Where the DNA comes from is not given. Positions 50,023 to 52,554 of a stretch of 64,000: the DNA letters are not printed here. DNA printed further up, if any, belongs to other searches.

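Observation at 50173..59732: Type-IV-pilus/archaellum-like secretion locus with an intein-interrupted ATPase, coiled-coil proteins and three tandem paralogous membrane proteins, but no recognizable pilin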

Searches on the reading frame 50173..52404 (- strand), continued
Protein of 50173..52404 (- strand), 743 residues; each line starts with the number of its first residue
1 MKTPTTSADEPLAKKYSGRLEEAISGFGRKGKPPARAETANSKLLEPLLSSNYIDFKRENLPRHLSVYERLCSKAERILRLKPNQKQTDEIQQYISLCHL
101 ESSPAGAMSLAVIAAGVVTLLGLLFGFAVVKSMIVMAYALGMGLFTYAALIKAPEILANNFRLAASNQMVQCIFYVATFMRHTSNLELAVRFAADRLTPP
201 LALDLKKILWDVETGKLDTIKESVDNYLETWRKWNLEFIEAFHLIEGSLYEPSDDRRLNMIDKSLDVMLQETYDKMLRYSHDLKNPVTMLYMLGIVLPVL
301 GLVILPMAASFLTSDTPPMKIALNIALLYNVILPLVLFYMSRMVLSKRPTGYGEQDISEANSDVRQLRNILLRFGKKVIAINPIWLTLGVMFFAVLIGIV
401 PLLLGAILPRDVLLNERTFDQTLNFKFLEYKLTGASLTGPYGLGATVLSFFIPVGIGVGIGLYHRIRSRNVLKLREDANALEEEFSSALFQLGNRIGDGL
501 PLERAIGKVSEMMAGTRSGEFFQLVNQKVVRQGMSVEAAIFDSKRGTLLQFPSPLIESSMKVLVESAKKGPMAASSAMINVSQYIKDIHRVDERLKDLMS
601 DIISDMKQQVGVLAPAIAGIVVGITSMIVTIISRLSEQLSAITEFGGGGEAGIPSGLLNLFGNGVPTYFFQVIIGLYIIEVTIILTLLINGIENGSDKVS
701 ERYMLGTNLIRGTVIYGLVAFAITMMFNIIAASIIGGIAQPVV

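Call 44: search_solved_structures(query=A4, max_evalue=10, show_alignments=2)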
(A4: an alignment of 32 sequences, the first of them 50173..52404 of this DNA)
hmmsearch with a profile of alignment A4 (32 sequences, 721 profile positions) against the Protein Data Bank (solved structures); distinct sequences matched with E-value up to 10: 5.
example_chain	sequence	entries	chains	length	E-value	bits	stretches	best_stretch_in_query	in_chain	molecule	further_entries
7ro2_A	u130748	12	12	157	0.16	13.2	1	351-435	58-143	major capsid protein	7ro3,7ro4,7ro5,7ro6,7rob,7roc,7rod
1tzt_A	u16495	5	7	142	0.21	12.8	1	468-511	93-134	N utilization substance protein B homolog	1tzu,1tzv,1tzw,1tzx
7dgy_A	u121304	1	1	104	0.61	11.3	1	551-616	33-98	de novo designed protein H4C2R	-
5hhe_D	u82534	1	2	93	3.6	8.7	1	8-66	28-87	Beclin-1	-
3q8t_A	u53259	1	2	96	6.7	7.8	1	8-64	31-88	Beclin-1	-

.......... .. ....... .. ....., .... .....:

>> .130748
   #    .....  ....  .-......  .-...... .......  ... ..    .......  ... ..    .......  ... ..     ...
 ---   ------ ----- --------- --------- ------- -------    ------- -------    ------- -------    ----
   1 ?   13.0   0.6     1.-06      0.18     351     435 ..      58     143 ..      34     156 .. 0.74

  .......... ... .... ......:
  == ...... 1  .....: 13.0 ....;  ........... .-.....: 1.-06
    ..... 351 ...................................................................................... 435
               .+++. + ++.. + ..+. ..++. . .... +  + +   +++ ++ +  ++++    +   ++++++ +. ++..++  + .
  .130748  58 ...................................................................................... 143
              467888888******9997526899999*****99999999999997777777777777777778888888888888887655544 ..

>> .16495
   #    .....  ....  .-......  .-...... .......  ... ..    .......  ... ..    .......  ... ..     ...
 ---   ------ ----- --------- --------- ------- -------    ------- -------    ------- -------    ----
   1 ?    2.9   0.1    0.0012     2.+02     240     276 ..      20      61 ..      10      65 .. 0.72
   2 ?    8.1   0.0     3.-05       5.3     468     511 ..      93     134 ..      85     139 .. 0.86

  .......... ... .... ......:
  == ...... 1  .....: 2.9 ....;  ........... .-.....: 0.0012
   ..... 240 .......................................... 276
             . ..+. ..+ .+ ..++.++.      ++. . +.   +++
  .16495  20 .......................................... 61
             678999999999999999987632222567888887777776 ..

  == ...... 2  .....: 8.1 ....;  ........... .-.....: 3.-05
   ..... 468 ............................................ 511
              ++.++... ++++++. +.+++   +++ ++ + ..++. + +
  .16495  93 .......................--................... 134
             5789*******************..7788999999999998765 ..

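Call 45: list_cluster_members(proteins=[P0296, P0299, P0312, P0331, P0347, P0360, P0374, P0382, P0389, P0390])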
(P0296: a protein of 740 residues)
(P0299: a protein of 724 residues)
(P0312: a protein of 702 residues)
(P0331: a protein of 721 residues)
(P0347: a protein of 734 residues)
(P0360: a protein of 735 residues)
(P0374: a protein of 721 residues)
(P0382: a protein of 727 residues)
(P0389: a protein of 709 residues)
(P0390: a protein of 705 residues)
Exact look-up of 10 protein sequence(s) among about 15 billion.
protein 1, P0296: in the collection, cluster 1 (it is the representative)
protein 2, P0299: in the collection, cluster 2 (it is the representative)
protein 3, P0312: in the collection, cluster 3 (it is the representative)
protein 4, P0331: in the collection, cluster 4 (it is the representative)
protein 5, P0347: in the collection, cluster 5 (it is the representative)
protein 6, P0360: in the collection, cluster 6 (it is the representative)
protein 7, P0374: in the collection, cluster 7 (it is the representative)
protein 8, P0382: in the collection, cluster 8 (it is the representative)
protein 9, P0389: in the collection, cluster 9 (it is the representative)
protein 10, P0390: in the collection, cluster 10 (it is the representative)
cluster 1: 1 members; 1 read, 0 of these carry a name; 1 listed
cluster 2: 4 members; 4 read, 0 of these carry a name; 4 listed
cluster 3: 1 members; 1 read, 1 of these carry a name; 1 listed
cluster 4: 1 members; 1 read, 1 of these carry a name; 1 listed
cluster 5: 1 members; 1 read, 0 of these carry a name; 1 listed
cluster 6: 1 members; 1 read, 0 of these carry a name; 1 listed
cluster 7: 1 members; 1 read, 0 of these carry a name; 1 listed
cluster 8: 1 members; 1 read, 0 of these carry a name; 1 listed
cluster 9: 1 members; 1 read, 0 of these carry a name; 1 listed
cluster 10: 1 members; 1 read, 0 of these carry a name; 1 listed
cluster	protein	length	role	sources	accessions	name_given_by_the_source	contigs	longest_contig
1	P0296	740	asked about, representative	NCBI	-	-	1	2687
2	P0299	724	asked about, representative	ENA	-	-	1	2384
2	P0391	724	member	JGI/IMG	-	-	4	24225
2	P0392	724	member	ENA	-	-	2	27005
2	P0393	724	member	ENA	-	-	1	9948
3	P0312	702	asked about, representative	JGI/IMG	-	hypothetical protein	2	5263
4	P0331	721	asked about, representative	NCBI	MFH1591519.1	MAG: hypothetical protein ABIC95_06355 [archaeon]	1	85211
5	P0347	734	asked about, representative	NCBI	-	-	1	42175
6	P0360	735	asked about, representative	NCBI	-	-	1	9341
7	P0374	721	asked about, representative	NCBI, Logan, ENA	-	-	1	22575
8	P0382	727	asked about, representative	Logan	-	-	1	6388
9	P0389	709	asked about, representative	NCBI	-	-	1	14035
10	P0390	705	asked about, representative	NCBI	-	-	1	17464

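Call 49: find_encoding_contigs(protein=P0331, flank=10000, max_places=1)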
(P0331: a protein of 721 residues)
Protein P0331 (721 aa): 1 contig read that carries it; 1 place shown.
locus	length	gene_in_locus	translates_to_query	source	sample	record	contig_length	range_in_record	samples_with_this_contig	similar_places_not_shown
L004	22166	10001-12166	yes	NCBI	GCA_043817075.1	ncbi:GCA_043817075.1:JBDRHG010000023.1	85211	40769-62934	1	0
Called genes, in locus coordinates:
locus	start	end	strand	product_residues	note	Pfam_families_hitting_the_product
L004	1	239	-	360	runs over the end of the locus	PF04406:TP6A_N, PF20768:Topo_VI_alpha, PF21180:TOP6A-Spo11_Toprim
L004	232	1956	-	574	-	PF02518:HATPase_c, PF13589:HATPase_c_3, PF09239:Topo-VIb_trans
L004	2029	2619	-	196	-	PF00404:Dockerin_1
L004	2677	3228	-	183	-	PF00013:KH_1, PF21800:KH_KRR1_2nd, PF22891:KH_PNO1_2nd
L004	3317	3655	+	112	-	-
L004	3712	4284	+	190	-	-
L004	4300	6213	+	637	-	-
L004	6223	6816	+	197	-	-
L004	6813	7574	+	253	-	-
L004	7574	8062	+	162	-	-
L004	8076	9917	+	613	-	PF00963:Cohesin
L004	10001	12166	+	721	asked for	-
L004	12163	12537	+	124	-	-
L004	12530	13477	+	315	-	-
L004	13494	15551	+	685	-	-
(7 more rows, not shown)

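Call 50: find_encoding_contigs(protein=P0347, flank=10000, max_places=1)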
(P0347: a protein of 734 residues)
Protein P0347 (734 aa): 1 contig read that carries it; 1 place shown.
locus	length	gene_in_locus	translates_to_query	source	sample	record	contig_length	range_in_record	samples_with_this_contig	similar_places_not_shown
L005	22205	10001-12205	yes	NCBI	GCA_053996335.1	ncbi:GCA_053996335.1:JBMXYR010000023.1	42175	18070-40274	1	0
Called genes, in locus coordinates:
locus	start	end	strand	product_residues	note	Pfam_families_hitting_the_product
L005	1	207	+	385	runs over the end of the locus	-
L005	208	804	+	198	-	-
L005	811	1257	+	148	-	-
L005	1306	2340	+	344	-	PF13263:PHP_C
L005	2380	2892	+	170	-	-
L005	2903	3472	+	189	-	-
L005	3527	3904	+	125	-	-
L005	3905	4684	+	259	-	-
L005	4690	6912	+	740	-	PF00437:T2SSE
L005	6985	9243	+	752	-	PF07705:CARDB (weak)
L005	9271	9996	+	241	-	PF01944:SpoIIM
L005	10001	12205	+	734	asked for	-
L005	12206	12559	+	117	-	-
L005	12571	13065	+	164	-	-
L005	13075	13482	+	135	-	-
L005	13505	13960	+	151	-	-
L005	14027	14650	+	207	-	-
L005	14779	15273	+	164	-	-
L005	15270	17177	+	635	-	-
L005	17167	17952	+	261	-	-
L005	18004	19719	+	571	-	PF01364:Peptidase_C25 (weak)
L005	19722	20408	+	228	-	-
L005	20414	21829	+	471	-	PF00092:VWA, PF13519:VWA_2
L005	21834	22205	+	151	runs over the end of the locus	-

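Call 57: find_related_loci(query=A1, collection=genome_contigs, flank=10000)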
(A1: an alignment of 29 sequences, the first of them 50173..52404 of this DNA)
Query A1 (743 aa) in genome_contigs; peptide patterns used: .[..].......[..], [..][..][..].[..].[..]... (x = any residue, [..] = any of these).
600 stretches matched a pattern (row limit reached: there are more); 591 encode a relative of the query (tblastn E <= 1e-3); the best 80 are kept; 80 distinct loci.
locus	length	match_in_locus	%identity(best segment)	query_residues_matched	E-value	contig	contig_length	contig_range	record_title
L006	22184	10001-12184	95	1-728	0e+0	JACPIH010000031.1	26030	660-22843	MAG: Candidatus Woesearchaeota archaeon isolate NC_groundwater_435_Ag_B-0.1um_47_15 GD18-4_B1_scaffold_1328617, whole ge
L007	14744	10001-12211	81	7-743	0e+0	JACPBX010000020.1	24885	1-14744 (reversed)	MAG: Candidatus Woesearchaeota archaeon isolate NC_groundwater_268_Ag_S-0.2um_49_15 S5_GD2017_2_S2_scaffold_1312, whole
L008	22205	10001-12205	78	7-743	0e+0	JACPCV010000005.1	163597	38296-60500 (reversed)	MAG: Candidatus Woesearchaeota archaeon isolate NC_groundwater_292_Ag_S-0.65um_48_59 S6_GD2017_2_S65_scaffold_63, whole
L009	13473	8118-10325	78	6-743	0e+0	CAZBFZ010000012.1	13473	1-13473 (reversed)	MAG TPA_asm: uncultured Methanosarcinales archaeon isolate binchicken_co125_500 genome assembly, contig: NODE_9300_lengt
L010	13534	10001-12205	77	8-743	0e+0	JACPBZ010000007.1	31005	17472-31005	MAG: Candidatus Woesearchaeota archaeon isolate NC_groundwater_270_Ag_S-0.2um_49_8 S5_GD2017_2_S2_scaffold_802, whole ge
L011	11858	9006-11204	74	6-741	0e+0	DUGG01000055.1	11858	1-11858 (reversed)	MAG TPA_asm: Candidatus Woesearchaeota archaeon isolate UBA10216 contig_18422, whole genome shotgun sequence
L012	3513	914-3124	73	6-743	0e+0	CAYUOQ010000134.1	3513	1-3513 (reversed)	MAG TPA_asm: uncultured Methanosarcinales archaeon isolate SRP269290_co3_865 genome assembly, contig: NODE_44140_length_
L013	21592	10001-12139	58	12-733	0e+0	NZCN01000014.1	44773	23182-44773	MAG: Candidatus Woesearchaeota archaeon isolate ARS1199 MHASMcontig_208459, whole genome shotgun sequence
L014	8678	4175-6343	57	10-738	0e+0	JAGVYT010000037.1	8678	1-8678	Candidatus Woesearchaeota archaeon isolate RIFCSPHIGHO2_02_FULL_45_15 rifcsphigho2_02_scaffold_18553, whole genome shotg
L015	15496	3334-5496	56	10-738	0e+0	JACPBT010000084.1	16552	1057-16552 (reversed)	MAG: Candidatus Woesearchaeota archaeon isolate NC_groundwater_264_Ag_S-0.2um_45_11 S5_GD2017_2_S2_scaffold_3127, whole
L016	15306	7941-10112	57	9-736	0e+0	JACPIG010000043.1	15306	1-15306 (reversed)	MAG: Candidatus Woesearchaeota archaeon isolate NC_groundwater_434_Ag_B-0.1um_47_10 GD18-4_B1_scaffold_552290, whole gen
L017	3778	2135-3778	74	7-555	0e+0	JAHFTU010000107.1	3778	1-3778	MAG: Candidatus Woesearchaeota archaeon isolate nzgw63 NODE_36804_length_3779_cov_6.208584, whole genome shotgun sequenc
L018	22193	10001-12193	54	6-739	0e+0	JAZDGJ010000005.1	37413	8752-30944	MAG: Candidatus Woesearchaeota archaeon isolate MEGAHIT-group-0.258 k141_14936295, whole genome shotgun sequence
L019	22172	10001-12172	52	1-735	0e+0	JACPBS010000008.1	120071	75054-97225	MAG: Candidatus Woesearchaeota archaeon isolate NC_groundwater_263_Ag_S-0.2um_45_10 S5_GD2017_2_S2_scaffold_250, whole g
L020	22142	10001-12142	53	10-734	0e+0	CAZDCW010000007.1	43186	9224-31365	MAG TPA_asm: uncultured Methanosarcinales archaeon isolate SRP090828_co2_162 genome assembly, contig: NODE_310_length_43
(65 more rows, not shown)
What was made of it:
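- Breadth: at least 591 species-level genomes encode the platform (call 57).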

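Call 66: search_protein_families(library=pfam, proteins=[P0331, P0347, P0360, P0374, P0389, P0312, P0299, P0382], max_evalue=0.01)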
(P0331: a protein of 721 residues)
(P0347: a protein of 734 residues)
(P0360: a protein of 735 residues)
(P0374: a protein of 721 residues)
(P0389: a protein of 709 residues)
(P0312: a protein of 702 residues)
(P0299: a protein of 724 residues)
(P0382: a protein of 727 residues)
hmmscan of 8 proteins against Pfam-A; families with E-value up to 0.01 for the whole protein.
P0331 (721 aa): 1 family
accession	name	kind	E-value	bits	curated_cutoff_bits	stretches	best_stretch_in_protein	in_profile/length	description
PF20237.3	DUF6594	-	0.0067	16.8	30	0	94-139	171-215/238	Family of unknown function (DUF6594)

P0347 (734 aa): 1 family
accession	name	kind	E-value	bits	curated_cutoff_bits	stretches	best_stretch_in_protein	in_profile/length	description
PF00482.28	T2SSF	-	2.2e-05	24.9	25.2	0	161-290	4-124/125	Type II secretion system (T2SS), protein F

P0360 (735 aa): 1 family
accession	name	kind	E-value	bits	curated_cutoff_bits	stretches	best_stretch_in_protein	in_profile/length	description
PF00482.28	T2SSF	-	0.0016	18.9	25.2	1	140-271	2-124/125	Type II secretion system (T2SS), protein F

P0374 (721 aa): 1 family
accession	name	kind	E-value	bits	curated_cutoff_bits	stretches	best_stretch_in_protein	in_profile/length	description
PF20990.2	DUF2207_C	-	0.0035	17.5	33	1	230-328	91-191/247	Predicted membrane protein (DUF2207) C-terminal domain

P0389 (709 aa): 1 family
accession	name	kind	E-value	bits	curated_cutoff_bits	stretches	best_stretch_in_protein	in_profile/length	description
PF20990.2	DUF2207_C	-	0.0045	17.2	33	1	220-323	90-192/247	Predicted membrane protein (DUF2207) C-terminal domain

P0312 (702 aa): 2 families
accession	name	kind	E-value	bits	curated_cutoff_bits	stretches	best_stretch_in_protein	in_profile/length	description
PF09548.15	Spore_III_AB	-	1.3e-05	25.7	32.5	1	133-257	25-155/170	Stage III sporulation protein AB (spore_III_AB)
PF00482.28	T2SSF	-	3.8e-05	24.1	25.2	2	149-277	4-124/125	Type II secretion system (T2SS), protein F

P0299 (724 aa): 3 families
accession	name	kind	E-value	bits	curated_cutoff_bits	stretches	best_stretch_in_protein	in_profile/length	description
PF00482.28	T2SSF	-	3.2e-10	40.5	25.2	2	173-302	4-124/125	Type II secretion system (T2SS), protein F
PF20990.2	DUF2207_C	-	4.8e-05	23.6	33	0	226-342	67-191/247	Predicted membrane protein (DUF2207) C-terminal domain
PF20572.3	DUF6781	-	0.0065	16.8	27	0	486-609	95-210/213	Family of unknown function (DUF6781)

P0382 (727 aa): 0 families
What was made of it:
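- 50173..52404 (-): A: 743-aa polytopic platform protein of the GspF/PilC/TadC/FlaJ (T2SSF) superfamily. It is highly diverged and has no direct Pfam hit. One of them, P0299, scores 40.5 bits against a 25.2-bit cut-off (call 66).
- One is above the gathering score (call 66).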

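Call 75: find_homologous_proteins(query=L005:2903-3472:+, max_evalue=0.001)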
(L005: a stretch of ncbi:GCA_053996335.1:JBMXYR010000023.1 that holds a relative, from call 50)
Query L005:2903-3472:+ (189 aa): 5 proteins with E <= 0.001 among 771 candidates.
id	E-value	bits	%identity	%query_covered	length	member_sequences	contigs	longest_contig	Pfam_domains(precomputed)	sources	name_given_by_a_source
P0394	3.9e-111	387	99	100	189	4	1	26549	-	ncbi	-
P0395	1.7e-73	265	62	100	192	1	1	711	-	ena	-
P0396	4.1e-72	260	64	99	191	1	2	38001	-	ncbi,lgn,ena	-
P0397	7.8e-71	256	62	99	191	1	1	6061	-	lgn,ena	-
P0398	8.0e-9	54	31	97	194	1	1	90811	-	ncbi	ncbi:MAG: hypothetical protein V1836_03605 [Candidatus Aenigmatarchaeota archaeon]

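Call 76: find_encoding_contigs(protein=P0398, flank=10000, max_places=1)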
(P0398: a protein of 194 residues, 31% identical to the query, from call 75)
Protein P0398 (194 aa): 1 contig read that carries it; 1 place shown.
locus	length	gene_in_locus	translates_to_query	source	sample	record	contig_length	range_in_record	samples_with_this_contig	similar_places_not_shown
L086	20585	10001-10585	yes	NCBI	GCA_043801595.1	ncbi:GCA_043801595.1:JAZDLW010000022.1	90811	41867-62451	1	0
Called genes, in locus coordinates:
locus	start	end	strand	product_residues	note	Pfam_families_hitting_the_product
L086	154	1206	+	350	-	PF00091:Tubulin, PF12327:FtsZ_C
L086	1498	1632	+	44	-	-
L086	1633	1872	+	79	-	PF04010:DUF357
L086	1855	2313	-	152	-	-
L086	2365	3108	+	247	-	PF00590:TP_methylase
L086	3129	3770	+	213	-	-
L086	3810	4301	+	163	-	-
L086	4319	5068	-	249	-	-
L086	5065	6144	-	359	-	PF01909:NTP_transf_2, PF18765:Polbeta, PF22014:DUF6932 (faint)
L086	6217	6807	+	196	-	-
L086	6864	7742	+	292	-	-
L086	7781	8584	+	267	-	-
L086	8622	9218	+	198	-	-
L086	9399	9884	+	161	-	-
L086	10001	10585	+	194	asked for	-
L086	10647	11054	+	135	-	-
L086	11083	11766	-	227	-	-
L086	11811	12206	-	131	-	-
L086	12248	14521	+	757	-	PF00437:T2SSE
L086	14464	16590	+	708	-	-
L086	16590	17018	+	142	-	-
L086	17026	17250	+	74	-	-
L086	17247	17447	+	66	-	-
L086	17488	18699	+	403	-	-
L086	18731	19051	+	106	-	-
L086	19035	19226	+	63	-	-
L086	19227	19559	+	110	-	-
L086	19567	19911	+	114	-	-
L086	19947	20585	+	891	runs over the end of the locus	-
